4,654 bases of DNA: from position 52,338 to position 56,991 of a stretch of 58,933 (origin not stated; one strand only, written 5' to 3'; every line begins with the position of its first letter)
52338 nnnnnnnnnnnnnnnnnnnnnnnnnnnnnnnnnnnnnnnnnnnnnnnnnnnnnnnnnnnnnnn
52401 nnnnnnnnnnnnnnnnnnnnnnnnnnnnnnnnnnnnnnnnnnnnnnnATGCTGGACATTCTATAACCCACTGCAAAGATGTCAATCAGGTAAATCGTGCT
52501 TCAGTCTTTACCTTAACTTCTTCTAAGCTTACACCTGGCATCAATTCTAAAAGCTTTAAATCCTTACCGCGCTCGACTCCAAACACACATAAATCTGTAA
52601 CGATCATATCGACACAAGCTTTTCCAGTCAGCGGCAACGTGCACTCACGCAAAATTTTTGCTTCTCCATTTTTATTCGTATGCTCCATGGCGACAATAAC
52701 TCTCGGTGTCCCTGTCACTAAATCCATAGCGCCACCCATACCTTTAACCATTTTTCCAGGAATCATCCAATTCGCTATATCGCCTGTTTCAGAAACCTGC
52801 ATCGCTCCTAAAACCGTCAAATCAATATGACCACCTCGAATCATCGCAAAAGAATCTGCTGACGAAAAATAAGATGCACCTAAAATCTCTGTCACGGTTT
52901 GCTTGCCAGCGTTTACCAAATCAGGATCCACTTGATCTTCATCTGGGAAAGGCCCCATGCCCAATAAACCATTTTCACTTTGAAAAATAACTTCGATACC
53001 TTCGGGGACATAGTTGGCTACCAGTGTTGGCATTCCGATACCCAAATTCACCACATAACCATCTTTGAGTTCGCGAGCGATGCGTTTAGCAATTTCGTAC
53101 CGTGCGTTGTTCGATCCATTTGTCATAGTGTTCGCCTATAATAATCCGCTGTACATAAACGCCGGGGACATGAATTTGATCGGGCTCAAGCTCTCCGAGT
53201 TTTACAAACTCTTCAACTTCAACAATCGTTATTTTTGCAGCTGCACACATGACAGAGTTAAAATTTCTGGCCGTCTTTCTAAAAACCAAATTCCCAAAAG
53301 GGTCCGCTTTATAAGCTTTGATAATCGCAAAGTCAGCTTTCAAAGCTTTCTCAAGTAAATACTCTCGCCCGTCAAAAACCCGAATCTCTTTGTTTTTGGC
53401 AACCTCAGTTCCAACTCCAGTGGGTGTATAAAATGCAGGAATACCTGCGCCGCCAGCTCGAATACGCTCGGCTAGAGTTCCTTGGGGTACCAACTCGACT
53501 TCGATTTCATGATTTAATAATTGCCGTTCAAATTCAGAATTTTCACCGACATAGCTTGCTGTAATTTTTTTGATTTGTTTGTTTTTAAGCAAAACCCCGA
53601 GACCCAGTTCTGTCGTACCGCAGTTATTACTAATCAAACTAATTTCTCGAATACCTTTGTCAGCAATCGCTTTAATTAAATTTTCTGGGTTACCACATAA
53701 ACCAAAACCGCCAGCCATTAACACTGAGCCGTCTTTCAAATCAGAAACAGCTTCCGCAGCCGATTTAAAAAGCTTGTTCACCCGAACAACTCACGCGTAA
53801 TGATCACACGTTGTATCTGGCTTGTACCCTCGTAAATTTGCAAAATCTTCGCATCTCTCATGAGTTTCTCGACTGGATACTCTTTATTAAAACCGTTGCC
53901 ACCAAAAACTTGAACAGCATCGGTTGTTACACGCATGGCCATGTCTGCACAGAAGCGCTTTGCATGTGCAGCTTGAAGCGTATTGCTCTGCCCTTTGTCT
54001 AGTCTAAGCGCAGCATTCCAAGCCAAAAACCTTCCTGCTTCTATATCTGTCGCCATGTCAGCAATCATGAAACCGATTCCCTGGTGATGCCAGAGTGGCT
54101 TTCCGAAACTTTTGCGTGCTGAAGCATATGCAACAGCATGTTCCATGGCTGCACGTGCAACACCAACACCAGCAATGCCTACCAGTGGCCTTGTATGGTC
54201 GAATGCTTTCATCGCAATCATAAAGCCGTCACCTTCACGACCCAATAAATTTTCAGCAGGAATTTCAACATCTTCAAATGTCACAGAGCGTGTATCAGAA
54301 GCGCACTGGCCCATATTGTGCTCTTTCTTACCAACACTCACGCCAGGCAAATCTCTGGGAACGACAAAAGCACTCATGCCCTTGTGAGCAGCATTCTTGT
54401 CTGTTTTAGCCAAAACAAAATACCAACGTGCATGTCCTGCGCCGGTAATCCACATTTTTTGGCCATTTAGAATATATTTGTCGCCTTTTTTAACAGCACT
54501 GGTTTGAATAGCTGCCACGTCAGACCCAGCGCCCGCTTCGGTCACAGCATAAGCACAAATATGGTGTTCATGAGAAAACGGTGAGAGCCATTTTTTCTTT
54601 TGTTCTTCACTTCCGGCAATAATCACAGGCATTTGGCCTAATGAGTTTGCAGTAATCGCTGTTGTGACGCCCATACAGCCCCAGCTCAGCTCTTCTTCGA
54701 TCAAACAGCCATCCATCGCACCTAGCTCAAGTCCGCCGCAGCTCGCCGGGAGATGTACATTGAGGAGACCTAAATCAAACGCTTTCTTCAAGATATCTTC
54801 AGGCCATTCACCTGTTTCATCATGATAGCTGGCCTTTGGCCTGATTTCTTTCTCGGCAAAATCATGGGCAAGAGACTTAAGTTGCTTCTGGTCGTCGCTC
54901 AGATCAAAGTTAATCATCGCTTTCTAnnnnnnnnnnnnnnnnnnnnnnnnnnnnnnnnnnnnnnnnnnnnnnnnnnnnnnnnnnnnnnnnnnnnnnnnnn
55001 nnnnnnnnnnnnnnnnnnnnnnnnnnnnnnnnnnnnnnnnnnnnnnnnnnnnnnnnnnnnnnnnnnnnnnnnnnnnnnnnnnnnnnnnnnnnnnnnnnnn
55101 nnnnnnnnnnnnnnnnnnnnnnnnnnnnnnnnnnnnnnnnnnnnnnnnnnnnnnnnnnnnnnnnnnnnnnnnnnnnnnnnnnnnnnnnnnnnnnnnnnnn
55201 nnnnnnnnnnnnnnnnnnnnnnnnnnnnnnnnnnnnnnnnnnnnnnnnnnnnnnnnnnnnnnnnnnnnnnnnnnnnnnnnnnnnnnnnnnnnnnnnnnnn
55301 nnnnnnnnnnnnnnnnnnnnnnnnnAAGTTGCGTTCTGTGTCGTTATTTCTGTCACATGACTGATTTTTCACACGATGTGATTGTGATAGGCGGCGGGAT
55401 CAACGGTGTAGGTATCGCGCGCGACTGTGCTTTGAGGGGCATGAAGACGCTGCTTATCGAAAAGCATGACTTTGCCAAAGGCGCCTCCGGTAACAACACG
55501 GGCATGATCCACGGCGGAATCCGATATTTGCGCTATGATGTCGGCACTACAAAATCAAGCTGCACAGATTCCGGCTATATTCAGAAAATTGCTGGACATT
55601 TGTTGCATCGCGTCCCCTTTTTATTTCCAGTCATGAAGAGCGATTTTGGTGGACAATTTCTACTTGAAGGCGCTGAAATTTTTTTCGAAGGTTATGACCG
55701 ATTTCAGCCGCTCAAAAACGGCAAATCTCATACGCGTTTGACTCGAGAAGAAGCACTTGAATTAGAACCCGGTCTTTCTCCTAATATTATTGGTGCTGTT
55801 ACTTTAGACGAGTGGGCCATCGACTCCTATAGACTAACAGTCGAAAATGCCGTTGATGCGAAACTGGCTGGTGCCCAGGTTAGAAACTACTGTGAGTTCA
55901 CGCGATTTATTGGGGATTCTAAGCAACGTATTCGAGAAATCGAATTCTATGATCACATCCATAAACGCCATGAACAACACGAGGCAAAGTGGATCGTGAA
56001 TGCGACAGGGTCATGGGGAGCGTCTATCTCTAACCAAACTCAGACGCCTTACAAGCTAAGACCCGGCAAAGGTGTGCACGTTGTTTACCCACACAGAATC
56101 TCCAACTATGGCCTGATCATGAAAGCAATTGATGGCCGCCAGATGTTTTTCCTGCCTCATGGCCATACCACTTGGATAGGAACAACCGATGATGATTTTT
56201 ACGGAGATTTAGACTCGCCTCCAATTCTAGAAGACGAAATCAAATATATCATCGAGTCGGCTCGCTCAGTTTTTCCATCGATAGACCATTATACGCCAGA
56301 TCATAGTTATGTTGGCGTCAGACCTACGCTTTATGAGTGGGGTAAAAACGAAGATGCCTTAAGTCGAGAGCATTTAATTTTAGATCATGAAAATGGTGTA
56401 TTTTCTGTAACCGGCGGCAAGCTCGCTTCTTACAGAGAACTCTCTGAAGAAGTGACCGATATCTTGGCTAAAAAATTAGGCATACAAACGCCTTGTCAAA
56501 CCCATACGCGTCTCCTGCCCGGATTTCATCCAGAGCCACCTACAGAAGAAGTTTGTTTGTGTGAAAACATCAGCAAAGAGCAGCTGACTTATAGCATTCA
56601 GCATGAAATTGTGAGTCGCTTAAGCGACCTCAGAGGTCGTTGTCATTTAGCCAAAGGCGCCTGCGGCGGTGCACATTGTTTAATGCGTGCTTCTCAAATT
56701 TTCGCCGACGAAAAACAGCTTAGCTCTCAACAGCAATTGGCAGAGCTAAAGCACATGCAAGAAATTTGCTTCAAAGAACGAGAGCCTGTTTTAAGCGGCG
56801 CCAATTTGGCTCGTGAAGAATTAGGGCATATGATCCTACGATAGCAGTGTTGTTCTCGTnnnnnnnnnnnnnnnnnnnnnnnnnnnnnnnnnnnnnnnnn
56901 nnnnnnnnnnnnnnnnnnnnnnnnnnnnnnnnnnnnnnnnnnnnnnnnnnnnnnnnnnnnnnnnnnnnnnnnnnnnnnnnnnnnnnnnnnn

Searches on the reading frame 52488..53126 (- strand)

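Call 14: search_protein_families(library=pfam, proteins=[window:52488-53126:-], max_evalue=0.01)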
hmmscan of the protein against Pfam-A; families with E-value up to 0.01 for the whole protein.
window:52488-53126:- (213 aa): 2 families
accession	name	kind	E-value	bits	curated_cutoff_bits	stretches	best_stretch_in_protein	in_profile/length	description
PF01144.29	CoA_trans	-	8.1e-52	176.2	23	1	11-206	3-216/217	Coenzyme A transferase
PF13336.12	AcetylCoA_hyd_C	-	7.2e-05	23.2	23.7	1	104-178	37-120/154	Acetyl-CoA hydrolase/transferase C-terminal domain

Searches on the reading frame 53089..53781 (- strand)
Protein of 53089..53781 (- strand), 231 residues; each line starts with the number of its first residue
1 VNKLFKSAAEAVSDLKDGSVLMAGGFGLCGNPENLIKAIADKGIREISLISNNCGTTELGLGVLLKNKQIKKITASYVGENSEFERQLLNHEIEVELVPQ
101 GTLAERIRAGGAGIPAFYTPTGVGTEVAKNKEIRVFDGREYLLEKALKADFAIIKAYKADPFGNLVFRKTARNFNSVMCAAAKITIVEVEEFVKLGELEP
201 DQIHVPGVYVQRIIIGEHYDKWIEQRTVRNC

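Call 14: search_protein_families(library=pfam, proteins=[window:53089-53781:-], max_evalue=0.01)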
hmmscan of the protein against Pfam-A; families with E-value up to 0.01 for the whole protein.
window:53089-53781:- (231 aa): 1 family
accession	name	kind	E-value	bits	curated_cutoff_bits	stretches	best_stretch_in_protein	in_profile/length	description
PF01144.29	CoA_trans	-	6.4e-79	264.8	23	1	6-214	2-215/217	Coenzyme A transferase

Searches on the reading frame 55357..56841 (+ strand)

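Call 14: search_protein_families(library=pfam, proteins=[window:55357-56841:+], max_evalue=0.01)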
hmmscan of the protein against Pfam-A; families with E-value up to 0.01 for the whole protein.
window:55357-56841:+ (495 aa): 5 families
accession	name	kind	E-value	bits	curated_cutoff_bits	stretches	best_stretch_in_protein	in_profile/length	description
PF01266.30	DAO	-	1.2e-51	176.7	27.9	1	7-353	1-334/353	FAD dependent oxidoreductase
PF12831.13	FAD_oxidored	-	1.8e-05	24.7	27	1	7-44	1-38/416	FAD dependent oxidoreductase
PF04324.20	Fer2_BFD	-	0.00026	21.7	26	1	399-450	2-49/50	BFD-like [2Fe-2S] binding domain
PF13450.12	NAD_binding_8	-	0.0004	21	21.9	1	10-65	1-50/68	NAD(P)-binding Rossmann-like domain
PF00890.30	FAD_binding_2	-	0.00085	19.1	20.4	1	7-51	1-45/414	FAD binding domain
